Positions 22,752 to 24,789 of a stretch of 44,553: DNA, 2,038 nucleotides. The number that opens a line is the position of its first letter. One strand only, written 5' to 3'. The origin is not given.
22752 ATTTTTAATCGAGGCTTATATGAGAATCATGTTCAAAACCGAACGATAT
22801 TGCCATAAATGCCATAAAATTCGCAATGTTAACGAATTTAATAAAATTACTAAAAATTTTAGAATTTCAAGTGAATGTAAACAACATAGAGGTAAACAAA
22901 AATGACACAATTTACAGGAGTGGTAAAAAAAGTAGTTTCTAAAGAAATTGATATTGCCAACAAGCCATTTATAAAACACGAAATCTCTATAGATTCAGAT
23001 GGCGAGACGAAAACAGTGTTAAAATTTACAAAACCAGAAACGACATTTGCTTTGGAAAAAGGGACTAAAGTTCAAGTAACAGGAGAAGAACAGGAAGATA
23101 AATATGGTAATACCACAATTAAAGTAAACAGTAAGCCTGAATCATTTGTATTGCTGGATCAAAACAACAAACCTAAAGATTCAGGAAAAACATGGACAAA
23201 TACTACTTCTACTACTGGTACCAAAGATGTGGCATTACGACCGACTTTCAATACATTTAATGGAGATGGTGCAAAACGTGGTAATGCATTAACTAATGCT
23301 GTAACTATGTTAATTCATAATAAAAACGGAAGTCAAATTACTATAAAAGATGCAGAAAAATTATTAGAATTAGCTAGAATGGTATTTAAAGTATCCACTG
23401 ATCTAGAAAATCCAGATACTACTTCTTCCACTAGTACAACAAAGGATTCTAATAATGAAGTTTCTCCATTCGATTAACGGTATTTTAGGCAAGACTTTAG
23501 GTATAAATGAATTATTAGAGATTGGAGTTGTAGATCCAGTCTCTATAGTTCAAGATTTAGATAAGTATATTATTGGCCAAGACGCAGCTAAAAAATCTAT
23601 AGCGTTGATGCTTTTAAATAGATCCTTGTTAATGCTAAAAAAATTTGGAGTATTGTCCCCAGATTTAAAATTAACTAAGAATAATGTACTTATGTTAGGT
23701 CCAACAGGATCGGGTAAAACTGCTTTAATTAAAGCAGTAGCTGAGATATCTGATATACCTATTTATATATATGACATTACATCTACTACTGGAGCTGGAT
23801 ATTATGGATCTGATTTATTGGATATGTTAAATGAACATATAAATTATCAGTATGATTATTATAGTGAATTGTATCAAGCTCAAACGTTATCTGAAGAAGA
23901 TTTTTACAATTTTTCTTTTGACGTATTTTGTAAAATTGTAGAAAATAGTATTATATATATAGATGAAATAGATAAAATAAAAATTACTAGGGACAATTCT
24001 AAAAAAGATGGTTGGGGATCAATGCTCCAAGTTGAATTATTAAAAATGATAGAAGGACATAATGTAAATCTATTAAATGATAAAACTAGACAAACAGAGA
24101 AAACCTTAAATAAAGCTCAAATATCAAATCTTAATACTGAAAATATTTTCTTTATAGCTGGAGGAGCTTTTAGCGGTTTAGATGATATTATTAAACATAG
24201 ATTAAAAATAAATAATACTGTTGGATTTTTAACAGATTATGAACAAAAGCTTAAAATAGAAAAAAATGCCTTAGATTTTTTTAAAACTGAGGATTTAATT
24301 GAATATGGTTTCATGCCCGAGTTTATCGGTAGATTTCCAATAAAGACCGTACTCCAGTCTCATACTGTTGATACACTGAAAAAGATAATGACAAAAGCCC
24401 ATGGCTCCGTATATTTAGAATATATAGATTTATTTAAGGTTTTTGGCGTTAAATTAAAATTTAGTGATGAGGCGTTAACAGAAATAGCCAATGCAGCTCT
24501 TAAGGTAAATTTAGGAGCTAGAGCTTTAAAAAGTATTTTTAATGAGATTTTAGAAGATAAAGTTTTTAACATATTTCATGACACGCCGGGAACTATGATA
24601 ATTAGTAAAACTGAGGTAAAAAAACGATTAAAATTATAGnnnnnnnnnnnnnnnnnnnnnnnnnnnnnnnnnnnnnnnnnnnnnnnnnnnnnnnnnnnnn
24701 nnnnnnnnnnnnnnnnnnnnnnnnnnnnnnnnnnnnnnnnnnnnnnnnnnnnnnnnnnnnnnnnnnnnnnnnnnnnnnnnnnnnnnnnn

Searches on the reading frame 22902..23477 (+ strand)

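Call 35: search_protein_families(library=pfam, proteins=[window:22902-23477:+], max_evalue=0.01)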
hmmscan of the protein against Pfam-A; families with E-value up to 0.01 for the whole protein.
window:22902-23477:+ (191 aa): 1 family
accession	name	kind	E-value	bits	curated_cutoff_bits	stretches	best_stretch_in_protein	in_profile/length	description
PF07481.16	DUF1521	-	0.0031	18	23.6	1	24-64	42-81/169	Domain of Unknown Function (DUF1521)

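Call 63: search_protein_families(library=phrogs, proteins=[window:22902-23477:+], max_evalue=0.01)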
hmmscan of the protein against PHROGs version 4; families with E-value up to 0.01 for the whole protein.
window:22902-23477:+ (191 aa): 0 families

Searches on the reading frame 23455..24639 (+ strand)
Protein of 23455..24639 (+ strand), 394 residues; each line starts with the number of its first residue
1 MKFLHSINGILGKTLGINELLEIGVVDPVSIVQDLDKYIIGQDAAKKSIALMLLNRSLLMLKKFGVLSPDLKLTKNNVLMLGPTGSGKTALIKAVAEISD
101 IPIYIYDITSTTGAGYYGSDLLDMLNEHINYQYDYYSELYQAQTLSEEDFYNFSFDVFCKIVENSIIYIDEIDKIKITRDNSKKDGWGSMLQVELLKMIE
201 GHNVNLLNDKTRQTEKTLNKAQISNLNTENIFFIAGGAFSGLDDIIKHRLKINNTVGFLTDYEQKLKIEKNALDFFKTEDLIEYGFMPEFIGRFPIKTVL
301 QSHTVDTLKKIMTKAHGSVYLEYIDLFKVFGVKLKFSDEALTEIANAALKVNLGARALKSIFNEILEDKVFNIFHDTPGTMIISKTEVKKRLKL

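Call 35: search_protein_families(library=pfam, proteins=[window:23455-24639:+], max_evalue=0.01)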
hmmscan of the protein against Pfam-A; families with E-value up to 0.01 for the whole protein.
window:23455-24639:+ (394 aa): 11 families
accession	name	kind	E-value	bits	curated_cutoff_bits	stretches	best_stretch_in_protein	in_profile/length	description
PF07724.20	AAA_2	-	6.1e-16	59.3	27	1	76-296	4-165/166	AAA domain (Cdc48 subfamily)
PF00004.35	AAA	-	8.5e-11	42.9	21.2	1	78-228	1-99/131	ATPase family associated with various cellular activities (AAA)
PF10431.15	ClpB_D2-small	-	1.9e-07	31.4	21.9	1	328-371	23-65/81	C-terminal, D2-small domain, of ClpB protein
PF00493.29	MCM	-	6.7e-05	22.5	23.3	1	31-111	18-93/224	MCM P-loop domain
PF13476.12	AAA_23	-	9e-05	23.6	27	0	70-95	14-39/201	AAA domain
PF13401.12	AAA_22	-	0.00012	22.9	27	1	75-179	5-97/130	AAA domain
PF07728.20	AAA_5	-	0.00063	20.2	22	1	77-175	1-78/139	AAA domain (dynein-related subfamily)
PF12780.13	AAA_8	-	0.0021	17.9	25.6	0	71-129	20-78/259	P-loop containing dynein motor region D4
PF12775.13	AAA_7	-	0.0037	17.2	25.8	0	74-97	32-55/181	P-loop containing dynein motor region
PF13555.12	AAA_29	-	0.0048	17.1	27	0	74-96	20-43/61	P-loop containing region of AAA domain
PF01637.24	ATPase_2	-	0.0084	16.4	33.2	1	76-178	21-124/225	ATPase domain predominantly from Archaea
